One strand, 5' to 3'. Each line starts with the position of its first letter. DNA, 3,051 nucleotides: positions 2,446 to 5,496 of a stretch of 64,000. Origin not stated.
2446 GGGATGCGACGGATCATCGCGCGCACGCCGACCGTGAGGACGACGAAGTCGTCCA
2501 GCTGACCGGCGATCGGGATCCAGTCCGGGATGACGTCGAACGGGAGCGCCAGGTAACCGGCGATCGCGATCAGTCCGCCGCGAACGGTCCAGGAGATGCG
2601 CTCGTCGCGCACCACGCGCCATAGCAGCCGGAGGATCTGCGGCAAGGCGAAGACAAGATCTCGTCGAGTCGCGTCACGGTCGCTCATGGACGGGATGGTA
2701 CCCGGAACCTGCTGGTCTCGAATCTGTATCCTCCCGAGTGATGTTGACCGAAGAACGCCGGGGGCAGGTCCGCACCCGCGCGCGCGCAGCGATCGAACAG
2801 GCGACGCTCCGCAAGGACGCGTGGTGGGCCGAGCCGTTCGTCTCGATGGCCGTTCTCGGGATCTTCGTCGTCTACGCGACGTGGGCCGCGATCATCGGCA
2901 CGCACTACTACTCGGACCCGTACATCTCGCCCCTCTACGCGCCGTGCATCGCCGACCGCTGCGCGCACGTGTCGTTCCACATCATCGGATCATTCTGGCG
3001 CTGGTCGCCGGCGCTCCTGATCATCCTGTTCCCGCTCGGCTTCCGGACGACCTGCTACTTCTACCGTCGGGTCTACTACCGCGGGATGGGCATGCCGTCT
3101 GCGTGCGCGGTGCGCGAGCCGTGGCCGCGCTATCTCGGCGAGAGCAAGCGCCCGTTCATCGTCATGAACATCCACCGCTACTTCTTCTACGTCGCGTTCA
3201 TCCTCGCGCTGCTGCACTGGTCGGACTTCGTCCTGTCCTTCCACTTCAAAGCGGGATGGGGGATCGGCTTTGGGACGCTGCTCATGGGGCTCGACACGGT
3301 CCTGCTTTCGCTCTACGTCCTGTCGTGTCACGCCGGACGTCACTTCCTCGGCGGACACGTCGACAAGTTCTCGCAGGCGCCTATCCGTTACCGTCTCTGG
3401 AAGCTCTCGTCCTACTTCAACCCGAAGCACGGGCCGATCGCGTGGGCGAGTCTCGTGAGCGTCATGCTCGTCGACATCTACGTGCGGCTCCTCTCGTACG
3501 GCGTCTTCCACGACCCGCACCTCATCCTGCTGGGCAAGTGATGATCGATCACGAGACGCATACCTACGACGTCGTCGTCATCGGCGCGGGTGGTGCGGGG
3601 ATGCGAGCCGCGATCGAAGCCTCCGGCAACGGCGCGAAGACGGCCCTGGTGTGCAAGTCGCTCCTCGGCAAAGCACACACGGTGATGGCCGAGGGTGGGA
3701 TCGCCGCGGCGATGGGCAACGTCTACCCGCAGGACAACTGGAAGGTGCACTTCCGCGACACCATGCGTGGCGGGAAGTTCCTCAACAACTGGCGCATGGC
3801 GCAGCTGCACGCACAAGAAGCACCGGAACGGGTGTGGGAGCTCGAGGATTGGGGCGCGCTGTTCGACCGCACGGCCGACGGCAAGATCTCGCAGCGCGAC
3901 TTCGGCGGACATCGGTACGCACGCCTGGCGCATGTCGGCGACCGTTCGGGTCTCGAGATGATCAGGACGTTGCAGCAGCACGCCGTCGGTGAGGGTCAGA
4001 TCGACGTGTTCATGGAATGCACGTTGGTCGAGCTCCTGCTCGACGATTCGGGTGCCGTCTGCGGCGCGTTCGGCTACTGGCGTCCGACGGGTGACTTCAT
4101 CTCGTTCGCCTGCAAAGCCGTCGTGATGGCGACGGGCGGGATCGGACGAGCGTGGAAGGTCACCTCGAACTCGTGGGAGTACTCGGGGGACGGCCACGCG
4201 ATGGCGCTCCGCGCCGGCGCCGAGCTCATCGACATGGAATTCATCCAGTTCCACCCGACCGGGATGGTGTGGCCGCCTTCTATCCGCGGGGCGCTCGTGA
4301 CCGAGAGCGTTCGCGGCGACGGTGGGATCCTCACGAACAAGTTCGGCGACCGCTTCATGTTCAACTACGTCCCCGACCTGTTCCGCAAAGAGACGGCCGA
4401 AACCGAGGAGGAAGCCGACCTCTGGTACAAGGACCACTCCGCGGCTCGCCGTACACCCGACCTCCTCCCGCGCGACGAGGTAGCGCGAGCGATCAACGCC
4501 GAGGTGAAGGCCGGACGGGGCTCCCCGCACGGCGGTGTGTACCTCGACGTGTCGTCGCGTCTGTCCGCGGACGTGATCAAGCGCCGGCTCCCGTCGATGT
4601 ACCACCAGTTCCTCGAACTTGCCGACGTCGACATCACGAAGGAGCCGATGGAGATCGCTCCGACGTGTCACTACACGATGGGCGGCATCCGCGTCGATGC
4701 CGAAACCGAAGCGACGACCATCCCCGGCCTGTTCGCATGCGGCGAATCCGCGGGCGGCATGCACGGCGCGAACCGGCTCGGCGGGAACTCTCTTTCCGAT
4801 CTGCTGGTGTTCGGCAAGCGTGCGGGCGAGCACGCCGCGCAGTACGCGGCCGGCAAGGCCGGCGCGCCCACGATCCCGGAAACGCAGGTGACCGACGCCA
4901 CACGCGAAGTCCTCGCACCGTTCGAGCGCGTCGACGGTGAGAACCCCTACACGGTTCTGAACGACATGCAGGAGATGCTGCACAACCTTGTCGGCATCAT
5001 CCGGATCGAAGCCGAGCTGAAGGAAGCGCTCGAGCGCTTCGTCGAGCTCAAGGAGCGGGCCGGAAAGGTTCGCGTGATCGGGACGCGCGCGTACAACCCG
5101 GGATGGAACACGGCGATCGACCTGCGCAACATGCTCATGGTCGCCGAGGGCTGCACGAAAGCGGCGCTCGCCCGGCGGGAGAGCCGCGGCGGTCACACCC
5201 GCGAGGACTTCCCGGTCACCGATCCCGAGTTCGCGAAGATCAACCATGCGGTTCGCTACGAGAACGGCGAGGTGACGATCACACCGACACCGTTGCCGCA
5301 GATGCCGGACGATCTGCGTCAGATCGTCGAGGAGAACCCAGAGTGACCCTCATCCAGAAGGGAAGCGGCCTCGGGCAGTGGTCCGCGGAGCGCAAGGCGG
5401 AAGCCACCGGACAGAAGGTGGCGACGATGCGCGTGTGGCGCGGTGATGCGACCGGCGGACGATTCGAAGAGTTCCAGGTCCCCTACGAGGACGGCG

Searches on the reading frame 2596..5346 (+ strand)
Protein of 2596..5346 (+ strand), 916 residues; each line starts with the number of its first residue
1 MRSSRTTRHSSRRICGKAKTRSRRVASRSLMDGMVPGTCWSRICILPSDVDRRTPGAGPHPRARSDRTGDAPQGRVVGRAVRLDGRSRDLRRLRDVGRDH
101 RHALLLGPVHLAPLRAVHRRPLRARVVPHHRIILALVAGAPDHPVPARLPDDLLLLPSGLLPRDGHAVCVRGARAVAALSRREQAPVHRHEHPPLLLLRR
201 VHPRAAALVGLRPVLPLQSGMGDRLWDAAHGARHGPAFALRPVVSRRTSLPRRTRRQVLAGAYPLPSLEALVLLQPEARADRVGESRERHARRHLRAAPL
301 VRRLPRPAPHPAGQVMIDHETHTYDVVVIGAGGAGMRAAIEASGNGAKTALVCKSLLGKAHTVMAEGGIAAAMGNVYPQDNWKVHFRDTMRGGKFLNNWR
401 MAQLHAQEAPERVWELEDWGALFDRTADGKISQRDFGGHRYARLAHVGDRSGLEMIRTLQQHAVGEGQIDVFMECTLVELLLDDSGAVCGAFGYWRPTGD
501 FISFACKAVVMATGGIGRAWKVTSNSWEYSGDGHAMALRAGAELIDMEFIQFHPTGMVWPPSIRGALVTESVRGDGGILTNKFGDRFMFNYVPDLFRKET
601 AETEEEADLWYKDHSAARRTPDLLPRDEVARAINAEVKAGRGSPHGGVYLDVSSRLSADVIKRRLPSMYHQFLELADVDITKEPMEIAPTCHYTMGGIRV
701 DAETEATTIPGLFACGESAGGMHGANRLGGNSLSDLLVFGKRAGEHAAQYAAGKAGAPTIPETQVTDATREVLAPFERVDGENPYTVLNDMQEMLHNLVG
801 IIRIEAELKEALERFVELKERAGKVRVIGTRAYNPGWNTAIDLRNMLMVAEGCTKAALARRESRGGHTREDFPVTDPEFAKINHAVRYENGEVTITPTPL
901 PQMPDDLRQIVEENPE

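Call 61: search_protein_families(library=pfam, proteins=[window:2596-5346:+], max_evalue=0.00001)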
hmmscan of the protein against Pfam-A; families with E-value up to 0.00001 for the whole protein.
window:2596-5346:+ (916 aa): 4 families
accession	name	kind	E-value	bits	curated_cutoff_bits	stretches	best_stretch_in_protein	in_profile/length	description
PF00890.30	FAD_binding_2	-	2.2e-92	310.9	20.4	1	325-733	1-414/414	FAD binding domain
PF02910.25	Succ_DH_flav_C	-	1.4e-22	80.5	20.8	1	789-899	2-115/130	Fumarate reductase flavoprotein C-term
PF03486.20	HI0933_like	-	1.5e-07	31.6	50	0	325-354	2-31/244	HI0933-like protein Rossmann domain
PF07992.20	Pyr_redox_2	-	4.3e-07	30.1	26.1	0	324-352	1-29/291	Pyridine nucleotide-disulphide oxidoreductase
